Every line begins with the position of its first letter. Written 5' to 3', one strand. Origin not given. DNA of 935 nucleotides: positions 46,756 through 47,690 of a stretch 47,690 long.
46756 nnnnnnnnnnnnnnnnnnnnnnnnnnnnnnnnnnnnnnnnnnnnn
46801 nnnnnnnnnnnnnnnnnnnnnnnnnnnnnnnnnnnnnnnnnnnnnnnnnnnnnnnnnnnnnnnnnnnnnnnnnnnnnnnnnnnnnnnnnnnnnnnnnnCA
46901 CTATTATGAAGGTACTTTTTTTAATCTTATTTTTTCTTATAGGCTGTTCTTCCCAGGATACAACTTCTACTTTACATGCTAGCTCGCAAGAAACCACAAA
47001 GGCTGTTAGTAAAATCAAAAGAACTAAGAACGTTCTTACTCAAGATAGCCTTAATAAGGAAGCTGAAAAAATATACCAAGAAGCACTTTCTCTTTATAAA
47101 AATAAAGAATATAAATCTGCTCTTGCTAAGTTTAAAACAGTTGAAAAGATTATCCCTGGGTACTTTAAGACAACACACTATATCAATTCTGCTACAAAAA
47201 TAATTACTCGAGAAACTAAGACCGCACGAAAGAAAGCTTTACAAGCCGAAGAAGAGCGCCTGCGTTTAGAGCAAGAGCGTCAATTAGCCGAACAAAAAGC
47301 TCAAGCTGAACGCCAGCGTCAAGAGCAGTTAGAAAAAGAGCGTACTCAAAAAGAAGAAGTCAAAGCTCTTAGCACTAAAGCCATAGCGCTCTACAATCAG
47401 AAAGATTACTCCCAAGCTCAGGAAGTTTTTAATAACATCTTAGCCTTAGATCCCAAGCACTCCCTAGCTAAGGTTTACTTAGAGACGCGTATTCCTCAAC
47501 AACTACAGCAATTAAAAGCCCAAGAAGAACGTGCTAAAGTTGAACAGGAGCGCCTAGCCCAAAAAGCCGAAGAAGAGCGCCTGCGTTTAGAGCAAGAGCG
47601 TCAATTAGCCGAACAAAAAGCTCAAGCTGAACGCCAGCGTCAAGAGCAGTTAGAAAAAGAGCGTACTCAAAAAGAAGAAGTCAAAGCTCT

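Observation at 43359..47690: Separately promoted TPR / PilZ / OM beta-barrel / coiled-coil lipoprotein operon: candidate c-di-GMP-gated trans-envelope export apparatus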

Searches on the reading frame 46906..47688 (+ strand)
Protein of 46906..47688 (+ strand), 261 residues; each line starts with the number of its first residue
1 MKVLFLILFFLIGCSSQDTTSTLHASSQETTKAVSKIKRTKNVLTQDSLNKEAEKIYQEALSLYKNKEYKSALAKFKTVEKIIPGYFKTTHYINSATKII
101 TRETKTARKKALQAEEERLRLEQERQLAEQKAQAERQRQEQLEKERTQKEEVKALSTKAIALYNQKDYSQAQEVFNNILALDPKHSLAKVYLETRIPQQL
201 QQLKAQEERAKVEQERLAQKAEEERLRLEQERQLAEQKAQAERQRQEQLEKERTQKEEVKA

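Call 8: search_protein_families(library=pfam, proteins=[window:46906-47688:+], max_evalue=0.1)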
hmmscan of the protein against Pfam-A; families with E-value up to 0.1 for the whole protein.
window:46906-47688:+ (261 aa): 12 families
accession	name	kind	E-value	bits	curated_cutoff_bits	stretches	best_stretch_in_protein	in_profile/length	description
PF07719.23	TPR_2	-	4e-10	39.5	27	1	153-185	2-34/34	Tetratricopeptide repeat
PF00515.34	TPR_1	-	3.7e-06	26.9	27.8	1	153-185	2-34/34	Tetratricopeptide repeat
PF12895.13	ANAPC3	-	5.9e-06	26.9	27.2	1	48-79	18-49/82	Anaphase-promoting complex, cyclosome, subunit 3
PF14853.12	Fis1_TPR_C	-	0.00028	21.5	25.3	0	159-186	8-35/53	Fis1 C-terminal tetratricopeptide repeat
PF13181.12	TPR_8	-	0.001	19.5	25.7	0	154-185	3-34/34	Tetratricopeptide repeat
PF13432.12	TPR_16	-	0.0011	19.8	32.7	0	158-191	3-36/65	Tetratricopeptide repeat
PF13174.12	TPR_6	-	0.0021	19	26.3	0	158-184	6-32/33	Tetratricopeptide repeat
PF13374.12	TPR_10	-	0.017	15.6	27.5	0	50-65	18-33/42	Tetratricopeptide repeat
PF13428.12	TPR_14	-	0.04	15.1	23.5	1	156-188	5-37/44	Tetratricopeptide repeat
PF23558.1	TPR_P4H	-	0.043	14.4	27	1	138-190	29-80/91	Prolyl 4-hydroxylase peptide-substrate-binding domain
PF22205.1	Csm6_6H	-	0.087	13.4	27.6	0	158-186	8-36/93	Csm6 6H domain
PF07720.18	TPR_3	-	0.098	13.3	20.7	0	154-175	6-24/34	Tetratricopeptide repeat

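Call 9: search_protein_families(library=ncbifam, proteins=[window:46906-47688:+], max_evalue=0.1)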
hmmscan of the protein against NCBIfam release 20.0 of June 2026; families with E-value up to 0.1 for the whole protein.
window:46906-47688:+ (261 aa): 6 families
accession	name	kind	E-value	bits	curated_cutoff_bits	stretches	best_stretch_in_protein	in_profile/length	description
TIGR02552.1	LcrH_SycD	equivalog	2e-06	27.5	104.8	1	147-185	13-51/136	SycD/LcrH family type III secretion system chaperone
TIGR03302.1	OM_YfiO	subfamily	0.00069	19.2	81.4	1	3-84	6-64/239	outer membrane protein assembly factor BamD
NF040598.1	Ala_zip_lipo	subfamily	0.0086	16.6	43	1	3-55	7-61/90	Lpp/OprI family alanine-zipper lipoprotein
NF042912.1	Amuc_1098_fam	equivalog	0.012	13.6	750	1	29-246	18-249/805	Amuc_1098 family type IV pilus outer membrane protein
NF008384.0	PRK11179.1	equivalog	0.016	15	227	1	61-105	75-118/153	transcriptional regulator AsnC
NF001662.0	PRK00431.1-3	equivalog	0.052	13.4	215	0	47-77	152-182/185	[protein ADP-ribosylglutamate] hydrolase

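Call 35: find_homologous_proteins(query=window:46906-47688:+, max_evalue=0.001)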
Query window:46906-47688:+: 6533 candidates shared short words with the query, none scored E <= 0.001.

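Call 64: search_protein_representatives(protein=window:46906-47688:+)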
Query: 261 residues. Proteins with E-value up to 0.001 (for the whole library): 519; up to 1e-10: 178; up to 1e-30: 51. The best 150 are listed.
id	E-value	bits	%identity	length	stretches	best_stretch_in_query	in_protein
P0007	7.0e-92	323.4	32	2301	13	49-234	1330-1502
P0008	8.1e-85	300.3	36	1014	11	48-235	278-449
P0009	6.1e-78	277.9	33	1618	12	49-255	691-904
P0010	1.7e-74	266.6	37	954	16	148-206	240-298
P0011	2.6e-68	246.4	34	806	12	149-204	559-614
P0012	5.1e-65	235.7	32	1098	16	150-254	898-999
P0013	2.9e-61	223.4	37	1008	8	46-226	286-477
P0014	6.3e-61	222.3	36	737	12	151-210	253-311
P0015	1.2e-60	221.4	38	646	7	138-222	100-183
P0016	6.0e-57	209.3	35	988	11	149-255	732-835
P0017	3.4e-56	206.8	32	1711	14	48-246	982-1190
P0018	4.1e-56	206.6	35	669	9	138-234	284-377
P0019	1.3e-54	201.6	30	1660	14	40-200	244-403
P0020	2.2e-50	187.9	36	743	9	121-207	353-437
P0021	1.8e-49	184.8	31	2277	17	48-186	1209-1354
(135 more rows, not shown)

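Call 65: search_protein_families(library=pfam, proteins=[P0008, P0010, P0011, P0013, P0014, P0015, P0016, P0018, P0020, P0012], max_evalue=0.0001)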
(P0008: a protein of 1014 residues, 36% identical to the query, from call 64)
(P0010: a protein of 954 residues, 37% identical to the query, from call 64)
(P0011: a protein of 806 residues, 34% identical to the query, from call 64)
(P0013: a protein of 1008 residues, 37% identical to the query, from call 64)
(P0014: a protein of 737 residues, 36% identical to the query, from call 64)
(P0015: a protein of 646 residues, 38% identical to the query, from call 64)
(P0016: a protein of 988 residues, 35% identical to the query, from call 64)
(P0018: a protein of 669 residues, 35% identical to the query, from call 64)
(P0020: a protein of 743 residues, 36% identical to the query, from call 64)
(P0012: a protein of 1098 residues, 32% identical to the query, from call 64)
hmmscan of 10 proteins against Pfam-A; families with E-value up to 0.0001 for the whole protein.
P0008 (1014 aa): 8 families
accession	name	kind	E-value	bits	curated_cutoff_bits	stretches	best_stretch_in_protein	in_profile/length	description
PF07719.23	TPR_2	-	7.9e-45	147.7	27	0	375-404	5-34/34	Tetratricopeptide repeat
PF13174.12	TPR_6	-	3.4e-19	68.6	26.3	0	286-312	3-29/33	Tetratricopeptide repeat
PF13432.12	TPR_16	-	9.5e-17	61.6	32.7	0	663-697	2-36/65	Tetratricopeptide repeat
PF14559.12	TPR_19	-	1.3e-15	57.9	25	0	73-102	2-31/68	Tetratricopeptide repeat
PF00515.34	TPR_1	-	4.4e-15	55.2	27.8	0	661-691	4-34/34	Tetratricopeptide repeat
PF13428.12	TPR_14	-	3.6e-10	39.9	23.5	0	661-697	4-40/44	Tetratricopeptide repeat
PF13424.12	TPR_12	-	4.7e-08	33.6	30.1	0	647-687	34-74/77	Tetratricopeptide repeat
PF12895.13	ANAPC3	-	1.7e-05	25.4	27.2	0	719-753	25-58/82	Anaphase-promoting complex, cyclosome, subunit 3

P0010 (954 aa): 16 families
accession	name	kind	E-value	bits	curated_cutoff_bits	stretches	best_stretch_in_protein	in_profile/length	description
PF07719.23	TPR_2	-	7.4e-48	157.2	27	0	776-807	3-34/34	Tetratricopeptide repeat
PF14863.12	Alkyl_sulf_dimr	-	1.1e-28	100.8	26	0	779-821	74-116/139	Alkyl sulfatase dimerisation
PF13428.12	TPR_14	-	3.4e-21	74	23.5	0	776-811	3-38/44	Tetratricopeptide repeat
PF00515.34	TPR_1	-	6.2e-19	67.4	27.8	0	775-807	2-34/34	Tetratricopeptide repeat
PF13432.12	TPR_16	-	1.9e-14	54.2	32.7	0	778-812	1-35/65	Tetratricopeptide repeat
PF14853.12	Fis1_TPR_C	-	7.7e-14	52.1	25.3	0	911-945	3-37/53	Fis1 C-terminal tetratricopeptide repeat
PF14559.12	TPR_19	-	1.4e-13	51.4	25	0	786-811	3-28/68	Tetratricopeptide repeat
PF13181.12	TPR_8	-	8.3e-11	41.6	25.7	0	776-807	3-34/34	Tetratricopeptide repeat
PF13174.12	TPR_6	-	5.4e-10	39.7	26.3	0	776-806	2-32/33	Tetratricopeptide repeat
PF13371.12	TPR_9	-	5.2e-09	36.4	35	0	781-811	36-66/73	Tetratricopeptide repeat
PF23558.1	TPR_P4H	-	1.7e-08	34.9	27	0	404-496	2-82/91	Prolyl 4-hydroxylase peptide-substrate-binding domain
PF13525.12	YfiO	-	4.7e-08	33.5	25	0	244-334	5-79/203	Outer membrane lipoprotein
PF23914.1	TPR_CcmH_CycH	-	1.2e-07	32.2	42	0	914-941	126-153/158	Cytochrome c-type biogenesis protein H TPR domain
PF24575.1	TPR_Slam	-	1.3e-07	32.4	35.2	0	559-599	44-84/104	Surface lipoprotein assembly modifier, N-terminal TPR repeats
PF13424.12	TPR_12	-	2.1e-05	25.1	30.1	0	774-804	45-75/77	Tetratricopeptide repeat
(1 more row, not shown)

P0011 (806 aa): 19 families
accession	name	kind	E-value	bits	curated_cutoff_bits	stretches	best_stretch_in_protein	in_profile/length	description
PF07719.23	TPR_2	-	1.3e-45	150.2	27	0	668-701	1-34/34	Tetratricopeptide repeat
PF00515.34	TPR_1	-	2e-28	97.4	27.8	0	668-701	1-34/34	Tetratricopeptide repeat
PF13428.12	TPR_14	-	2.8e-26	89.7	23.5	0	670-706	3-39/44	Tetratricopeptide repeat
PF14863.12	Alkyl_sulf_dimr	-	2.9e-19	70.3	26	0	299-336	71-108/139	Alkyl sulfatase dimerisation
PF13432.12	TPR_16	-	3.5e-19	69.3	32.7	0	513-546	1-34/65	Tetratricopeptide repeat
PF14559.12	TPR_19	-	6.3e-18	65.3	25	0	410-440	32-62/68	Tetratricopeptide repeat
PF13181.12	TPR_8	-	1.1e-16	59.9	25.7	0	562-594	1-33/34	Tetratricopeptide repeat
PF13174.12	TPR_6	-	8.7e-14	51.6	26.3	0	564-594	2-32/33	Tetratricopeptide repeat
PF13371.12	TPR_9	-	1.9e-13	50.6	35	0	677-705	4-32/73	Tetratricopeptide repeat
PF13424.12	TPR_12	-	2.5e-12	47.2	30.1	0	66-89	52-75/77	Tetratricopeptide repeat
PF14853.12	Fis1_TPR_C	-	4.6e-10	40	25.3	0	565-597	4-36/53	Fis1 C-terminal tetratricopeptide repeat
PF24575.1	TPR_Slam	-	2.5e-08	34.7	35.2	0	665-706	44-85/104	Surface lipoprotein assembly modifier, N-terminal TPR repeats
PF25064.1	ARM_TT21_5th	-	1.2e-07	32.5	27.8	0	410-445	8-44/117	TT21 fifth ARM repeats domain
PF20663.3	COG4_N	-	1.4e-06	28.7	27.3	0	309-386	25-98/107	Conserved oligomeric Golgi complex subunit 4, N-terminal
PF12895.13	ANAPC3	-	1.6e-06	28.8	27.2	0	649-706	6-60/82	Anaphase-promoting complex, cyclosome, subunit 3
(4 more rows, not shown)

P0013 (1008 aa): 10 families
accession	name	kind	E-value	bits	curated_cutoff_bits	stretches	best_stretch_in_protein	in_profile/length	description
PF07719.23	TPR_2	-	2.6e-39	130.5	27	1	103-135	1-33/34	Tetratricopeptide repeat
PF00515.34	TPR_1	-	9.2e-27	92.2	27.8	0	103-132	1-30/34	Tetratricopeptide repeat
PF13432.12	TPR_16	-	6.3e-14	52.5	32.7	0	78-129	11-56/65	Tetratricopeptide repeat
PF13424.12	TPR_12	-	8.3e-12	45.6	30.1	0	104-134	4-34/77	Tetratricopeptide repeat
PF13174.12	TPR_6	-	1.5e-10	41.4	26.3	0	692-722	2-32/33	Tetratricopeptide repeat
PF13414.12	TPR_11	-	1.6e-06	28.1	26.8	1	111-136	2-27/42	TPR repeat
PF13428.12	TPR_14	-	4.6e-06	27.2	23.5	0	868-901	10-43/44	Tetratricopeptide repeat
PF12895.13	ANAPC3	-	6e-06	26.9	27.2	0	400-426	23-49/82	Anaphase-promoting complex, cyclosome, subunit 3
PF14559.12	TPR_19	-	7.5e-06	26.6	25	0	98-135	20-57/68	Tetratricopeptide repeat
PF03943.19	TAP_C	-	3.4e-05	23.8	21.3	0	307-324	27-46/49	TAP C-terminal domain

P0014 (737 aa): 17 families
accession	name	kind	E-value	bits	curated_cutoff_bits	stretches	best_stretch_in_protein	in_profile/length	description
PF07719.23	TPR_2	-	4.9e-50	164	27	0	687-714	4-31/34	Tetratricopeptide repeat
PF00515.34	TPR_1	-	1.3e-29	101.2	27.8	0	202-233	2-33/34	Tetratricopeptide repeat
PF13181.12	TPR_8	-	2.6e-27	93.1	25.7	0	590-615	8-33/34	Tetratricopeptide repeat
PF14559.12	TPR_19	-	1.3e-26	93.2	25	0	594-621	2-29/68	Tetratricopeptide repeat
PF13428.12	TPR_14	-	3.4e-21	74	23.5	0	590-622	8-40/44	Tetratricopeptide repeat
PF14863.12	Alkyl_sulf_dimr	-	8.2e-21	75.3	26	0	37-78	70-111/139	Alkyl sulfatase dimerisation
PF24575.1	TPR_Slam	-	1.5e-18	67.5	35.2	0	685-724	48-87/104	Surface lipoprotein assembly modifier, N-terminal TPR repeats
PF13432.12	TPR_16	-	2.4e-17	63.5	32.7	0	590-619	4-33/65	Tetratricopeptide repeat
PF14853.12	Fis1_TPR_C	-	5.6e-16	58.9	25.3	0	147-182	3-38/53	Fis1 C-terminal tetratricopeptide repeat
PF13174.12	TPR_6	-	1.2e-14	54.3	26.3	0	203-233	2-32/33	Tetratricopeptide repeat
PF13424.12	TPR_12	-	7.8e-13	48.9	30.1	0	688-715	7-34/77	Tetratricopeptide repeat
PF23914.1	TPR_CcmH_CycH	-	1.9e-09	38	42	0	36-69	121-154/158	Cytochrome c-type biogenesis protein H TPR domain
PF13374.12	TPR_10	-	2.2e-09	37.5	27.5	0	691-713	9-31/42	Tetratricopeptide repeat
PF23558.1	TPR_P4H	-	1.7e-07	31.7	27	0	575-622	36-81/91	Prolyl 4-hydroxylase peptide-substrate-binding domain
PF20663.3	COG4_N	-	2.2e-07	31.3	27.3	0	253-286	61-94/107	Conserved oligomeric Golgi complex subunit 4, N-terminal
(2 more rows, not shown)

P0015 (646 aa): 10 families
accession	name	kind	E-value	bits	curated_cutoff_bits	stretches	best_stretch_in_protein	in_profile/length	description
PF07719.23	TPR_2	-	1.4e-25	87.7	27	0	50-76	1-27/34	Tetratricopeptide repeat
PF13174.12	TPR_6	-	2e-18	66.2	26.3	0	51-76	1-26/33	Tetratricopeptide repeat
PF00515.34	TPR_1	-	4.6e-13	48.8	27.8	0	50-75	1-26/34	Tetratricopeptide repeat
PF14853.12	Fis1_TPR_C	-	5.2e-10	39.8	25.3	0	114-163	2-50/53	Fis1 C-terminal tetratricopeptide repeat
PF13432.12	TPR_16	-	1e-08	35.9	32.7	0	180-213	21-57/65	Tetratricopeptide repeat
PF13424.12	TPR_12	-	1.5e-06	28.8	30.1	0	49-75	2-28/77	Tetratricopeptide repeat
PF13525.12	YfiO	-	2e-06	28.2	25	0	49-82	4-37/203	Outer membrane lipoprotein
PF14863.12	Alkyl_sulf_dimr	-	1.6e-05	25.7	26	0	398-449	71-122/139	Alkyl sulfatase dimerisation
PF14559.12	TPR_19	-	2.6e-05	24.9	25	0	476-503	1-28/68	Tetratricopeptide repeat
PF23558.1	TPR_P4H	-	9.4e-05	22.9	27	0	399-435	45-81/91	Prolyl 4-hydroxylase peptide-substrate-binding domain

P0016 (988 aa): 15 families
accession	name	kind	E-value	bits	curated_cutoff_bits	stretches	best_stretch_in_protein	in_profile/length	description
PF07719.23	TPR_2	-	1e-33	113.1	27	1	689-715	8-34/34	Tetratricopeptide repeat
PF00515.34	TPR_1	-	4.5e-25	86.8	27.8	0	689-714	8-33/34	Tetratricopeptide repeat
PF14863.12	Alkyl_sulf_dimr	-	3.4e-21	76.6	26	0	259-298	70-109/139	Alkyl sulfatase dimerisation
PF13428.12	TPR_14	-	2.1e-17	62.3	23.5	0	743-776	9-42/44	Tetratricopeptide repeat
PF14559.12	TPR_19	-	2.7e-16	60.1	25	0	748-776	4-32/68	Tetratricopeptide repeat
PF13432.12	TPR_16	-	9.8e-14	51.9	32.7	0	663-714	14-63/65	Tetratricopeptide repeat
PF13181.12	TPR_8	-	7.2e-13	48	25.7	0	745-768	11-34/34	Tetratricopeptide repeat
PF13174.12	TPR_6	-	4.8e-11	43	26.3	0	741-767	6-32/33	Tetratricopeptide repeat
PF14853.12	Fis1_TPR_C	-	1.1e-10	41.9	25.3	0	742-773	8-39/53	Fis1 C-terminal tetratricopeptide repeat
PF13414.12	TPR_11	-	8.1e-08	32.3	26.8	0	689-713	1-25/42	TPR repeat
PF23558.1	TPR_P4H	-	1.3e-07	32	27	0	690-722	50-82/91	Prolyl 4-hydroxylase peptide-substrate-binding domain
PF13176.12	TPR_7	-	4.6e-07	29.9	27.9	0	272-291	13-34/36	Tetratricopeptide repeat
PF20663.3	COG4_N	-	5.1e-07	30.1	27.3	0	435-502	31-94/107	Conserved oligomeric Golgi complex subunit 4, N-terminal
PF13374.12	TPR_10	-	1.3e-06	28.7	27.5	0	133-149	9-25/42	Tetratricopeptide repeat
PF22205.1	Csm6_6H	-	7.9e-05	23.1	27.6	0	741-774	8-41/93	Csm6 6H domain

P0018 (669 aa): 6 families
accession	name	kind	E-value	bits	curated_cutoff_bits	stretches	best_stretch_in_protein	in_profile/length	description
PF07719.23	TPR_2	-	4.8e-23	79.8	27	0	521-551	1-31/34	Tetratricopeptide repeat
PF00515.34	TPR_1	-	7.5e-08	32.3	27.8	0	304-331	7-34/34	Tetratricopeptide repeat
PF13432.12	TPR_16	-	7.7e-08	33.1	32.7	0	518-547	28-57/65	Tetratricopeptide repeat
PF13424.12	TPR_12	-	4e-06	27.4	30.1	0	514-547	38-71/77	Tetratricopeptide repeat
PF13428.12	TPR_14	-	5.8e-06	26.9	23.5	0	308-334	11-37/44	Tetratricopeptide repeat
PF14863.12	Alkyl_sulf_dimr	-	6.5e-06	27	26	0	137-191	56-110/139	Alkyl sulfatase dimerisation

P0020 (743 aa): 19 families
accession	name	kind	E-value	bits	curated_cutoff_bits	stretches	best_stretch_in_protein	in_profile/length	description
PF07719.23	TPR_2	-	6.1e-45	148.1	27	3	167-193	8-34/34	Tetratricopeptide repeat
PF00515.34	TPR_1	-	1.1e-33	114.1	27.8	1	211-242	2-33/34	Tetratricopeptide repeat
PF13428.12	TPR_14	-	3.4e-23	80.2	23.5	0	167-197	8-38/44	Tetratricopeptide repeat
PF14559.12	TPR_19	-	2.3e-22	79.5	25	0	360-418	7-61/68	Tetratricopeptide repeat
PF13432.12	TPR_16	-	5.3e-22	78.3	32.7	0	348-414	3-63/65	Tetratricopeptide repeat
PF13181.12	TPR_8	-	3.9e-18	64.5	25.7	0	211-242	2-33/34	Tetratricopeptide repeat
PF14863.12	Alkyl_sulf_dimr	-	7.1e-17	62.5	26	0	382-422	69-109/139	Alkyl sulfatase dimerisation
PF13174.12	TPR_6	-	7e-16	58.1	26.3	0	55-84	3-32/33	Tetratricopeptide repeat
PF14853.12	Fis1_TPR_C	-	1.3e-15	57.7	25.3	0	53-90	2-39/53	Fis1 C-terminal tetratricopeptide repeat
PF13371.12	TPR_9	-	7.4e-11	42.3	35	0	56-90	33-67/73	Tetratricopeptide repeat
PF13424.12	TPR_12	-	1.1e-10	42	30.1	0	353-413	12-76/77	Tetratricopeptide repeat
PF23558.1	TPR_P4H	-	5e-09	36.6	27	0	156-199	38-81/91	Prolyl 4-hydroxylase peptide-substrate-binding domain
PF24575.1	TPR_Slam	-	1e-08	36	35.2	0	100-145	42-87/104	Surface lipoprotein assembly modifier, N-terminal TPR repeats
PF23914.1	TPR_CcmH_CycH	-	2.8e-08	34.2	42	0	84-136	102-152/158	Cytochrome c-type biogenesis protein H TPR domain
PF13374.12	TPR_10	-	7.1e-07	29.5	27.5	0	167-189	9-31/42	Tetratricopeptide repeat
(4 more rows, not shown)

P0012 (1098 aa): 14 families
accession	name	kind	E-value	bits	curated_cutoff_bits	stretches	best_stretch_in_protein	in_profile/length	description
PF07719.23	TPR_2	-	2.2e-61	199.4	27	0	904-932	5-33/34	Tetratricopeptide repeat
PF00515.34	TPR_1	-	9.8e-36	120.6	27.8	0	474-501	3-30/34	Tetratricopeptide repeat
PF13428.12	TPR_14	-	4.8e-27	92.1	23.5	0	690-727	3-40/44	Tetratricopeptide repeat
PF14863.12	Alkyl_sulf_dimr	-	3.9e-23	82.8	26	0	528-570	69-111/139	Alkyl sulfatase dimerisation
PF13181.12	TPR_8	-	1.4e-22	78.3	25.7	0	476-504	5-33/34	Tetratricopeptide repeat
PF13432.12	TPR_16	-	1.3e-20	74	32.7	0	476-512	1-37/65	Tetratricopeptide repeat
PF13174.12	TPR_6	-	1.9e-18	66.2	26.3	0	366-391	3-28/33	Tetratricopeptide repeat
PF14559.12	TPR_19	-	3.9e-14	53.2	25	0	913-948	4-40/68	Tetratricopeptide repeat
PF13371.12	TPR_9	-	2.2e-12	47.2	35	0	1050-1081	32-63/73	Tetratricopeptide repeat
PF23558.1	TPR_P4H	-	2.3e-07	31.3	27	0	632-674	41-81/91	Prolyl 4-hydroxylase peptide-substrate-binding domain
PF13424.12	TPR_12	-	9.4e-07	29.4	30.1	0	422-448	6-32/77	Tetratricopeptide repeat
PF14853.12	Fis1_TPR_C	-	1.2e-06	29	25.3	0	645-673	11-39/53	Fis1 C-terminal tetratricopeptide repeat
PF13414.12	TPR_11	-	1.8e-06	28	26.8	0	213-237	3-27/42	TPR repeat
PF23300.3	HEAT_Nup120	-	1e-05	25.9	29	0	366-456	29-120/170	Nucleoporin Nup120, HEAT repeats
